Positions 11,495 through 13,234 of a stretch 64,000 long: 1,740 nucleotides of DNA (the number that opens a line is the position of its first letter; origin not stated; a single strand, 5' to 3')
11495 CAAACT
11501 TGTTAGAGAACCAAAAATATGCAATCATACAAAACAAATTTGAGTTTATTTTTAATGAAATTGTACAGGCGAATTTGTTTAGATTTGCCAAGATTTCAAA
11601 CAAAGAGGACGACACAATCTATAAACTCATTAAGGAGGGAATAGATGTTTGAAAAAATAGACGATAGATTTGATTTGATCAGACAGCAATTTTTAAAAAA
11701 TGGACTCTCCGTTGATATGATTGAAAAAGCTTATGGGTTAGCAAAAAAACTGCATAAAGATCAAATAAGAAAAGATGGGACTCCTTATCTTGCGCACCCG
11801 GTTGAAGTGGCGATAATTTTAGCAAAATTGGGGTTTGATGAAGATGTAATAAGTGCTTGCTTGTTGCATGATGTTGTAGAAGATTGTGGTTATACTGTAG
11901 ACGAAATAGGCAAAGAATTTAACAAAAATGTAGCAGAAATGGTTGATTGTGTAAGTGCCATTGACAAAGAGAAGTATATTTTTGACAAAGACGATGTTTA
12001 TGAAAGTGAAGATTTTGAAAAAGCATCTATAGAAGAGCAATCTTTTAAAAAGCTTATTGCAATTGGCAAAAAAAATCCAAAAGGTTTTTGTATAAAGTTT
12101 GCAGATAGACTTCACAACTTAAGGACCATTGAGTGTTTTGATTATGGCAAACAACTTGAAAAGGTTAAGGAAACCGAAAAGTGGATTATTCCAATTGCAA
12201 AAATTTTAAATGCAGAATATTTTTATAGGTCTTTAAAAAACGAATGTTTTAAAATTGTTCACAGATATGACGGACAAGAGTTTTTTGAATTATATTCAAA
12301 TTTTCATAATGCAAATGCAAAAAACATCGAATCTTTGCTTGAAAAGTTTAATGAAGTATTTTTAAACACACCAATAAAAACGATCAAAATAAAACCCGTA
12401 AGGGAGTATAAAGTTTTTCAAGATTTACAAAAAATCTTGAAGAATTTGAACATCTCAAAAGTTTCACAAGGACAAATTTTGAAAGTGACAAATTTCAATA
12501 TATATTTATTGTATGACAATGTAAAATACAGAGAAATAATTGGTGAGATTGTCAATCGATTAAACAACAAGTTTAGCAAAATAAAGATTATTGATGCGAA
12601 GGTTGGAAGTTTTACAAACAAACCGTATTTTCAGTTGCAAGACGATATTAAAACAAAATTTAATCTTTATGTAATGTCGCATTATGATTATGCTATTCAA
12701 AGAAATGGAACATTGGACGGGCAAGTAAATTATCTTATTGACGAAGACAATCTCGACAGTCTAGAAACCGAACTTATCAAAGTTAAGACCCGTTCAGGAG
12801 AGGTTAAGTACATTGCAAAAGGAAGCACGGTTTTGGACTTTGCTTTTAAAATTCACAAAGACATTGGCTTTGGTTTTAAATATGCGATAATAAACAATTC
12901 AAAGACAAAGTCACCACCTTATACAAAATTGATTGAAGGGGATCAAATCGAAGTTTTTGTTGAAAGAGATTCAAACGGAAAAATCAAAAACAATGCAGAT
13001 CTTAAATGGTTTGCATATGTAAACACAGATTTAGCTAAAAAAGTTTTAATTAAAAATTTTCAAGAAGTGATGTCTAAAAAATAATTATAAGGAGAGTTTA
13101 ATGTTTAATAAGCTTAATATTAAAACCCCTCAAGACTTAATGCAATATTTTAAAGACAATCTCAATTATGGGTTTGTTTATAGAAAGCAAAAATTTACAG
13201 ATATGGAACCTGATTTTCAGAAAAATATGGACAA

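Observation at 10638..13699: Self-contained three-gene operon: XRE-HTH sensor-like protein, hydrolase-only truncated RSH, transglutaminase-fold protein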

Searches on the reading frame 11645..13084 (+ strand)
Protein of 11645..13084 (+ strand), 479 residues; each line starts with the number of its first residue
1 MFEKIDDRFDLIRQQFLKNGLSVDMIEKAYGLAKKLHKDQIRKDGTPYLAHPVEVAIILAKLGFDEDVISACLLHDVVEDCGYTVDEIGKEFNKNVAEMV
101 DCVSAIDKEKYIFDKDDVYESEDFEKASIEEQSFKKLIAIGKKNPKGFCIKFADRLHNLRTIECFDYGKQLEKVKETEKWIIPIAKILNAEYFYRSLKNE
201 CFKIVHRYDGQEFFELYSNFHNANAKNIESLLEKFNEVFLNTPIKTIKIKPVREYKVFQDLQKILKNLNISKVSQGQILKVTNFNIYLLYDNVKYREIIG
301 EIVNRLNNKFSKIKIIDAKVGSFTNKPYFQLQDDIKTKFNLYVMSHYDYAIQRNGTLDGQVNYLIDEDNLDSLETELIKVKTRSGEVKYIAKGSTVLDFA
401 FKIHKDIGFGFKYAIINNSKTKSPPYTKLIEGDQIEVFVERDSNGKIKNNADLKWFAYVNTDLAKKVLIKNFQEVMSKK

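Call 3: search_protein_families(library=pfam, proteins=[window:11645-13084:+], max_evalue=0.1)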
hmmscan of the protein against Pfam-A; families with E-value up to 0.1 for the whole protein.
window:11645-13084:+ (479 aa): 4 families
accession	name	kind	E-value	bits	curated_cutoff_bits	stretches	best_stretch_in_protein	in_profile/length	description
PF13328.12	HD_4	-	5.8e-26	91.5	27.2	1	29-178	1-143/156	HD domain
PF02824.27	TGS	-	1.5e-11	44.5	22.2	1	378-438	1-59/60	TGS domain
PF01966.28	HD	-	3.9e-06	27.6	22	1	48-158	1-115/116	HD domain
PF12645.13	HTH_16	-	0.011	16.3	22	1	343-379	18-59/65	Helix-turn-helix domain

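Call 4: search_protein_families(library=padloc, proteins=[window:11645-13084:+], max_evalue=0.1)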
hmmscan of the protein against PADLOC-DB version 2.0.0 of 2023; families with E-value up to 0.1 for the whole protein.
window:11645-13084:+ (479 aa): 0 families

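Call 5: search_protein_families(library=ncbifam, proteins=[window:11645-13084:+], max_evalue=0.1)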
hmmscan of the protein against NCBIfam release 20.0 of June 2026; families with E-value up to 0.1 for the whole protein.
window:11645-13084:+ (479 aa): 4 families
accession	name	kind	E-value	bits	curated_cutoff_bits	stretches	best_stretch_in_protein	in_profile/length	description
TIGR00691.1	spoT_relA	subfamily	2.5e-52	178.1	499.2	2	29-262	1-223/687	RelA/SpoT family protein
NF008303.0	PRK11092.1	equivalog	3.3e-35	121.4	947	2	12-206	10-191/702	bifunctional GTP diphosphokinase/guanosine-3',5'-bis pyrophosphate 3'-pyrophosphohydrolase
NF008124.0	PRK10872.1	equivalog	1.6e-15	56.8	728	2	37-270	44-270/744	GTP diphosphokinase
NF007171.0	PRK09602.1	subfamily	5.5e-05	22.2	387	1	389-437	345-393/397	YchF-related putative GTPase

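Call 9: find_encoding_contigs(protein=window:11645-13084:+, flank=10000, max_places=10)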
Protein window:11645-13084:+ (479 aa): 3 contigs read that carry it; 2 places shown.
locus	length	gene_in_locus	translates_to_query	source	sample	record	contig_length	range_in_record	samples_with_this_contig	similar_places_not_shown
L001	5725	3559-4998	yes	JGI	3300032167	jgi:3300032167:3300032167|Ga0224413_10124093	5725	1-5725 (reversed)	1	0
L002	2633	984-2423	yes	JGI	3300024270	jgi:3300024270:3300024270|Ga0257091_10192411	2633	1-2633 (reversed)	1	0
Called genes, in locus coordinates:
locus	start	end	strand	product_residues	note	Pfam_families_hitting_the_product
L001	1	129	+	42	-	?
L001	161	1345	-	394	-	PF13439:Glyco_transf_4, PF00534:Glycos_transf_1, PF13692:Glyco_trans_1_4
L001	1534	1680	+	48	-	-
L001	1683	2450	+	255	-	-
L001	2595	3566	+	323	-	PF01381:HTH_3 (weak), PF12844:HTH_19 (faint)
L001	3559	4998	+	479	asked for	PF13328:HD_4, PF01966:HD (weak), PF02824:TGS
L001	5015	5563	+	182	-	PF04473:DUF553 (weak)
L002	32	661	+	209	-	PF01381:HTH_3 (weak), PF12844:HTH_19 (faint)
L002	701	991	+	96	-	-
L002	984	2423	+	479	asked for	PF13328:HD_4, PF01966:HD (weak), PF02824:TGS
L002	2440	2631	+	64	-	?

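Call 10: find_homologous_proteins(query=window:11645-13081:+)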
Query window:11645-13081:+ (479 aa): 5385 proteins with E <= 0.001 among 8000 candidates; the best 120 are listed.
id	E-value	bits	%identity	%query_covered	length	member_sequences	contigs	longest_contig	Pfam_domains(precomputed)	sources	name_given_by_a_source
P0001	0.0e+0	1056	100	100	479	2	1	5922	PF13328.13,PF02824.28,PF01966.29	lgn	-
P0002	1.6e-219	748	70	99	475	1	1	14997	PF13328.13,PF02824.28,PF01966.29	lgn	-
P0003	1.0e-218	745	72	99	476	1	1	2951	PF13328.13,PF02824.28,PF01966.29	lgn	-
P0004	2.9e-218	743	68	100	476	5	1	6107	PF13328.13,PF02824.28,PF01966.29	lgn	-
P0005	4.3e-218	743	71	100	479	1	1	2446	PF13328.13,PF02824.28,PF01966.29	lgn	-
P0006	6.6e-218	742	71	99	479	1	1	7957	PF13328.13,PF02824.28,PF01966.29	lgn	-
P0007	9.5e-218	742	69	99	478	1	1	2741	PF13328.13,PF02824.28,PF01966.29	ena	-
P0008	9.8e-218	742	70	100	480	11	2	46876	PF13328.13,PF02824.28,PF01966.29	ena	-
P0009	1.4e-217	741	70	99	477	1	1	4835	PF13328.13,PF02824.28,PF01966.29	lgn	-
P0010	2.0e-217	741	71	99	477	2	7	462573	PF13328.13,PF02824.28,PF01966.29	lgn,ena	-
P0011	2.0e-217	741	69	98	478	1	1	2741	PF13328.13,PF02824.28,PF01966.29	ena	-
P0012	2.4e-216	737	69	99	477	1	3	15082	PF13328.13,PF02824.28,PF01966.29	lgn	-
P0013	3.3e-216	737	71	99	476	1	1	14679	PF13328.13,PF02824.28,PF01966.29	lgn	-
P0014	4.0e-216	736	70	99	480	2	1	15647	PF13328.13,PF02824.28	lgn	-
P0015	4.6e-216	736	69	99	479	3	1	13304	PF13328.13,PF02824.28,PF01966.29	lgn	-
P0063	1.6e-208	711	68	99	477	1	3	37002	PF13328.13,PF02824.28,PF01966.29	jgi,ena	-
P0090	1.3e-203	695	64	99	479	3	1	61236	PF13328.13,PF02824.28,PF01966.29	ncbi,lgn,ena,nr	ncbi:MAG: HD domain-containing protein [Clostridia bacterium]|nr:HD domain-containing protein [Clost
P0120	3.7e-194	664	61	100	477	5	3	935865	PF13328.13,PF02824.28,PF01966.29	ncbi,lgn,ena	-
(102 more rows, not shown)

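Call 11: find_encoding_contigs(protein=P0120, flank=8000, max_places=3)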
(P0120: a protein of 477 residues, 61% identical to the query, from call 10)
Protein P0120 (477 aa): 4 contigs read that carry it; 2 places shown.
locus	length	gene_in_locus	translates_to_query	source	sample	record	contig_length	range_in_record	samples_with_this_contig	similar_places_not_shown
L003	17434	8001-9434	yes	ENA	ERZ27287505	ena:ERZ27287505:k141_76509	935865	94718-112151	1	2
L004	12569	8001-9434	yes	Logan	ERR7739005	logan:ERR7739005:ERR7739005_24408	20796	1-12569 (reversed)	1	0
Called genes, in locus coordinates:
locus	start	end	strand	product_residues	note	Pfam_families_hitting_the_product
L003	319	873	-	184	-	-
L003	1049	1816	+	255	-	PF00142:Fer4_NifH (faint), PF01656:CbiA, PF02374:ArsA_ATPase (weak), PF06564:CBP_BcsQ, PF09140:MipZ (weak), PF10609:ParA, PF13614:AAA_31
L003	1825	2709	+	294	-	PF02195:ParB_N, PF03683:UPF0175 (faint), PF17762:HTH_ParB, PF23552:ParB_C (weak)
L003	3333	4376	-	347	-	PF00579:tRNA-synt_1b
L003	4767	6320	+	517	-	PF00133:tRNA-synt_1, PF01406:tRNA-synt_1e (weak), PF09334:tRNA-synt_1g, PF00133:tRNA-synt_1, PF19303:Anticodon_3, PF08264:Anticodon_1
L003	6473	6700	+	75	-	PF04070:DUF378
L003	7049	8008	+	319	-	PF01381:HTH_3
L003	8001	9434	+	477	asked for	PF13328:HD_4, PF01966:HD (weak), PF02824:TGS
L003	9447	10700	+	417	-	PF01941:AdoMet_Synthase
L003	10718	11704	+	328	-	-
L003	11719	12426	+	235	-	PF03575:Peptidase_S51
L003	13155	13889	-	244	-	PF02585:PIG-L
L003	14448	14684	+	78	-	-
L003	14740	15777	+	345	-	PF14082:SduA_C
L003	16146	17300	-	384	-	PF00438:S-AdoMet_synt_N, PF02772:S-AdoMet_synt_M, PF02773:S-AdoMet_synt_C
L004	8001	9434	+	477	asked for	PF13328:HD_4, PF01966:HD (weak), PF02824:TGS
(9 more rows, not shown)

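Call 12: find_encoding_contigs(protein=P0010, flank=8000, max_places=3)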
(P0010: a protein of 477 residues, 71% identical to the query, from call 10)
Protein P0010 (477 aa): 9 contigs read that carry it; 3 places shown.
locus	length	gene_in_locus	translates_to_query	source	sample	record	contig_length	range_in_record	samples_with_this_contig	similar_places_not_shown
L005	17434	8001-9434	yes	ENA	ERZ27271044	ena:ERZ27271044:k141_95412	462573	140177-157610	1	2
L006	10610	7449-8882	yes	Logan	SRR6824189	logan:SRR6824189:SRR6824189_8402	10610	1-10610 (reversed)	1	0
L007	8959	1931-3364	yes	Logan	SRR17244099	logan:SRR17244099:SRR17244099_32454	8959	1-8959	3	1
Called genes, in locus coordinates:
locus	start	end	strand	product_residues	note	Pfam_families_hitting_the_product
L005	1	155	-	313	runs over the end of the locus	PF08878:HamA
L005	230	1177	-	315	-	PF00145:DNA_methylase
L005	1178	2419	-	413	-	PF13391:HNH_2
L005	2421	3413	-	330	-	PF00145:DNA_methylase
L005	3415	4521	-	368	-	PF00145:DNA_methylase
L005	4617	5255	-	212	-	-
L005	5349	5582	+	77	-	-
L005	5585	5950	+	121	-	-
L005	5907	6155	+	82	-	-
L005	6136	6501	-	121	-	-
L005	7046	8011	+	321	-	PF01381:HTH_3 (weak), PF12844:HTH_19 (faint)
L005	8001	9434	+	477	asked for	PF13328:HD_4, PF01966:HD (weak), PF02824:TGS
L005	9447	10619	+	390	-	PF00152:tRNA-synt_2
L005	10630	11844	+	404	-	PF04055:Radical_SAM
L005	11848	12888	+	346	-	-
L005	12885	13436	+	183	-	PF13419:HAD_2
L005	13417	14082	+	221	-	PF03575:Peptidase_S51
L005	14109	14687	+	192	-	PF03575:Peptidase_S51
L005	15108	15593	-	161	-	-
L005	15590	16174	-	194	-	PF21814:DUF6883 (weak)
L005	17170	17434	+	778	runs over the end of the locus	PF13306:LRR_5, PF12799:LRR_4 (faint), PF13855:LRR_8 (faint), PF13306:LRR_5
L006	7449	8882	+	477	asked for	PF13328:HD_4, PF01966:HD (weak), PF02824:TGS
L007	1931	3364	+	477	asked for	PF13328:HD_4, PF01966:HD (weak), PF02824:TGS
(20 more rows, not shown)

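Call 13: find_encoding_contigs(protein=P0090, flank=8000, max_places=3)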
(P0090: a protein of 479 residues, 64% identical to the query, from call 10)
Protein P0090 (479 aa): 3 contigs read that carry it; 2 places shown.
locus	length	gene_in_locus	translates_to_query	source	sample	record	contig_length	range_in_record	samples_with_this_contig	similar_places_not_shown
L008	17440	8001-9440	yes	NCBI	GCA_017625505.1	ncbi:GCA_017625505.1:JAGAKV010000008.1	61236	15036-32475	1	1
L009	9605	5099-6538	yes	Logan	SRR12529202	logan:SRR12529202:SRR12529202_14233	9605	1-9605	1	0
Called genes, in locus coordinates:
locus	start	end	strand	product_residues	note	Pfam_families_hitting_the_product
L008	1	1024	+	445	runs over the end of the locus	PF01225:Mur_ligase, PF08245:Mur_ligase_M, PF02875:Mur_ligase_C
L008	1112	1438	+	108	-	-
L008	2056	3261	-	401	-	-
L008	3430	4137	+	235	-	PF00702:Hydrolase, PF13419:HAD_2, PF13242:Hydrolase_like (faint)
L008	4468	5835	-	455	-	-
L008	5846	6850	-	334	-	-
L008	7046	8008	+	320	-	PF01381:HTH_3 (weak)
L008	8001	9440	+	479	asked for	PF13328:HD_4, PF01966:HD (weak), PF02824:TGS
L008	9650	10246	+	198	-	PF02915:Rubrerythrin, PF21349:RUBY_RBDX (faint)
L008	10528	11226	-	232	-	-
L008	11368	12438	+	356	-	PF13421:Band_7_1, PF01145:Band_7, PF17032:Zn_ribbon_15 (faint), PF12773:DZR, PF24463:DUF7577 (faint), PF13240:Zn_Ribbon_1, PF13248:Zn_ribbon_3 (weak)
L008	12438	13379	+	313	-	-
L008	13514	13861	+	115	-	-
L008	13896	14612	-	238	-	-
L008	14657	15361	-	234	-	PF23023:Anti-Pycsar_Apyc1, PF00753:Lactamase_B, PF12706:Lactamase_B_2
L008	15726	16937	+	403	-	PF00155:Aminotran_1_2, PF01212:Beta_elim_lyase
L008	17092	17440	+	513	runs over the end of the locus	PF02511:Thy1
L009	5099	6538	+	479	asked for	PF13328:HD_4, PF01966:HD (weak), PF02824:TGS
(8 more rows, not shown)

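Call 27: search_protein_families(library=pfam, proteins=[L003:10718-11704:+, L005:11848-12888:+], max_evalue=0.001)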
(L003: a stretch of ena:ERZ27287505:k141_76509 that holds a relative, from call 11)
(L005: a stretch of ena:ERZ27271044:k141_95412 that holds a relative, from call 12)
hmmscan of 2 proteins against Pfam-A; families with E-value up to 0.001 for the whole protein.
L003:10718-11704:+ (328 aa): 0 families

L005:11848-12888:+ (346 aa): 0 families

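Call 29: search_protein_families(library=pfam, proteins=[L005:9447-10619:+], max_evalue=0.0001)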
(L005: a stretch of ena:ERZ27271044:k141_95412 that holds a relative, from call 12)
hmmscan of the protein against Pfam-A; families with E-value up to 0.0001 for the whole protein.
L005:9447-10619:+ (390 aa): 1 family
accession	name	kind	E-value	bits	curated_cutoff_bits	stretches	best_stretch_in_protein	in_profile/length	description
PF00152.25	tRNA-synt_2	-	2.9e-09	36.9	25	1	110-383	21-300/308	tRNA synthetases class II (D, K and N)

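Call 40: search_solved_structures(query=window:11645-13081:+, max_evalue=0.001, show_alignments=2)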
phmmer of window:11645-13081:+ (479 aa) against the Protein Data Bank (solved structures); distinct sequences matched with E-value up to 0.001: 23.
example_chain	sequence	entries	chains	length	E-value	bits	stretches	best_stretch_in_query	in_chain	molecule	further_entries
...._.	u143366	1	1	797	1.6e-34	122.8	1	23-217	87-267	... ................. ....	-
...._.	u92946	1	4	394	2e-29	106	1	23-242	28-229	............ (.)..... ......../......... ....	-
7qpr_A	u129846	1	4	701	2.2e-28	102.6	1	22-204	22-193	ACT domain protein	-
6yxa_A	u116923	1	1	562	9.9e-28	100.4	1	23-238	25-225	GTP pyrophosphokinase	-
7oiw_A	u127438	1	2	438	1.1e-26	97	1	24-236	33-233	GTP pyrophosphokinase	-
8acu_A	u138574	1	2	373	1.3e-23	86.8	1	23-238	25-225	GTP pyrophosphokinase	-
7ohg_A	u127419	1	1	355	3.9e-23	85.2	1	26-207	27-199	Guanosine-3',5'-bis(Diphosphate) 3'-pyrophosphohydrolase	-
6s2t_A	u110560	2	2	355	3.9e-23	85.2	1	26-207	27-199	(P)ppGpp synthetase I, SpoT/RelA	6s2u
6s2v_A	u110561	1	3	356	4e-23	85.2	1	26-207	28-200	(P)ppGpp synthetase I, SpoT/RelA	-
7qps_A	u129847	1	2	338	5.9e-23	84.7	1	22-204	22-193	ACT domain protein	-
1vj7_A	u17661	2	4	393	1.2e-22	83.7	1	22-233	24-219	Bifunctional RELA/SPOT | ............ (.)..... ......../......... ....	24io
9s6k_B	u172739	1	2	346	2.3e-20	76.1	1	17-202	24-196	GTP pyrophosphokinase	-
3nr1_A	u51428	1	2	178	3.7e-13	52.4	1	26-189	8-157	HD domain-containing protein 3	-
5vxa_A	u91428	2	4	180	3.3e-12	49.3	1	25-189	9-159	Guanosine-3',5'-bis(diphosphate) 3'-pyrophosphohydrolase MESH1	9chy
4yf1_A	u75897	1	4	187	6e-12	48.4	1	25-133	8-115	Lmo0812 protein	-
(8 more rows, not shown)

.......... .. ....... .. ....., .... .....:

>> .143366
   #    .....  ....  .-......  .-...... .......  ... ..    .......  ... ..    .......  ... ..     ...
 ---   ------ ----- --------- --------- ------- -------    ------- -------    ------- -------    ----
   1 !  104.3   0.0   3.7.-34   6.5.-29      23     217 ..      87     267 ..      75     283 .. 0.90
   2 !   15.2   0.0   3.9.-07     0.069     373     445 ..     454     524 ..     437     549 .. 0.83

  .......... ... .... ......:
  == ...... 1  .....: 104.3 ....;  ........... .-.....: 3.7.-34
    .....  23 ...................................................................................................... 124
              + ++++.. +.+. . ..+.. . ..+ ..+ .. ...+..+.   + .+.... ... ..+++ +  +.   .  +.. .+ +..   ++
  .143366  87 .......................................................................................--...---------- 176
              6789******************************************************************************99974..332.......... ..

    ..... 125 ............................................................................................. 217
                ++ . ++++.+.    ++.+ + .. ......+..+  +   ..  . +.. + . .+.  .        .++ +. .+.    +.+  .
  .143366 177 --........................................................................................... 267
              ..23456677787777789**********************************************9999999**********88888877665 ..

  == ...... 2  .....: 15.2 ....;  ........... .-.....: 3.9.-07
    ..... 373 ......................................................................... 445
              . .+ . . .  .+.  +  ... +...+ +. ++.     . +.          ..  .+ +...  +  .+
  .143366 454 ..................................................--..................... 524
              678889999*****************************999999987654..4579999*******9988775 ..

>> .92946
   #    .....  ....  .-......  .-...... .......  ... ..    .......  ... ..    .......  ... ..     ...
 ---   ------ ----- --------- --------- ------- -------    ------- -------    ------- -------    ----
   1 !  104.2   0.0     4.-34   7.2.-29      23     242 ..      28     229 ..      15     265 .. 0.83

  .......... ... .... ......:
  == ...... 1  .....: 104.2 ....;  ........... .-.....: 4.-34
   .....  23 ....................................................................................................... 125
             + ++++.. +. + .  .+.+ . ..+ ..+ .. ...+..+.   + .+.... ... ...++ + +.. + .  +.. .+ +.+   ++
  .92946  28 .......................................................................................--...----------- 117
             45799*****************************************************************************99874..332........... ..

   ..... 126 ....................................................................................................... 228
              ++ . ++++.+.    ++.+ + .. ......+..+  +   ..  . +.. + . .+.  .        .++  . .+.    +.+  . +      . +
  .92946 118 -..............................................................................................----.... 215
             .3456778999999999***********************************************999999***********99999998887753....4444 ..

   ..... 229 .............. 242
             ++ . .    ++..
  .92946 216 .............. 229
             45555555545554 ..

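Call 56: predict_structure(alignment_id=A4)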
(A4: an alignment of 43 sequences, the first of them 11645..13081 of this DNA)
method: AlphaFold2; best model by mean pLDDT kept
length: 479 residues; sequences in the alignment: 43
mean_pLDDT: 83.5   pTM: 0.69
mean pLDDT of the five models: 83.5, 80.0, 79.4, 78.9, 77.3
residues with pLDDT >= 90: 194; 70-90: 224; 50-70: 34; < 50: 27
segments of 3 or more residues with pLDDT < 50: 110-129, 368-374
pLDDT, mean of each block of 10 residues (from residue 1): 90 91 94 92 86 94 91 91 90 91 73 41 45 63 79 92 85 86 82 92 93 93 91 91 91 93 89 90 94 84 86 88 82 91 87 68 55 59 76 86 83 90 90 90 86 82 79 76
secondary structure, 60 per line:
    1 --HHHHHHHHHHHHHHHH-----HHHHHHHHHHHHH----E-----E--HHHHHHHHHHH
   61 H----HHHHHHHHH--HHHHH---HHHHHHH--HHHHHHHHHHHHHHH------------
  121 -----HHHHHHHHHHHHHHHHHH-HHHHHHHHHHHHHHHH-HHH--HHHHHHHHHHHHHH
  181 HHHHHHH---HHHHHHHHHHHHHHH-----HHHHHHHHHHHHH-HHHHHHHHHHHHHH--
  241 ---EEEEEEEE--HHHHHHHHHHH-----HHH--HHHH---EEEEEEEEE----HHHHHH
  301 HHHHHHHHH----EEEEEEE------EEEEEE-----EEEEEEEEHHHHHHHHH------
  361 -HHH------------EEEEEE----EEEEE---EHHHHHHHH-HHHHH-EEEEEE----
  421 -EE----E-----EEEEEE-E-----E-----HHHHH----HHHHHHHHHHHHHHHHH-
elements in order: H3-18 H24-36 H50-61 H66-74 H77-81 H85-91 H94-108 H126-143 H145-160 H167-187 H191-205 H211-223 H225-238 E244-251 H254-264 H275-278 E282-290 H295-309 E314-320 E327-332 E338-345 H346-354 E377-382 E387-391 H396-403 H405-409 E411-416 E434-439 H453-457 H462-478
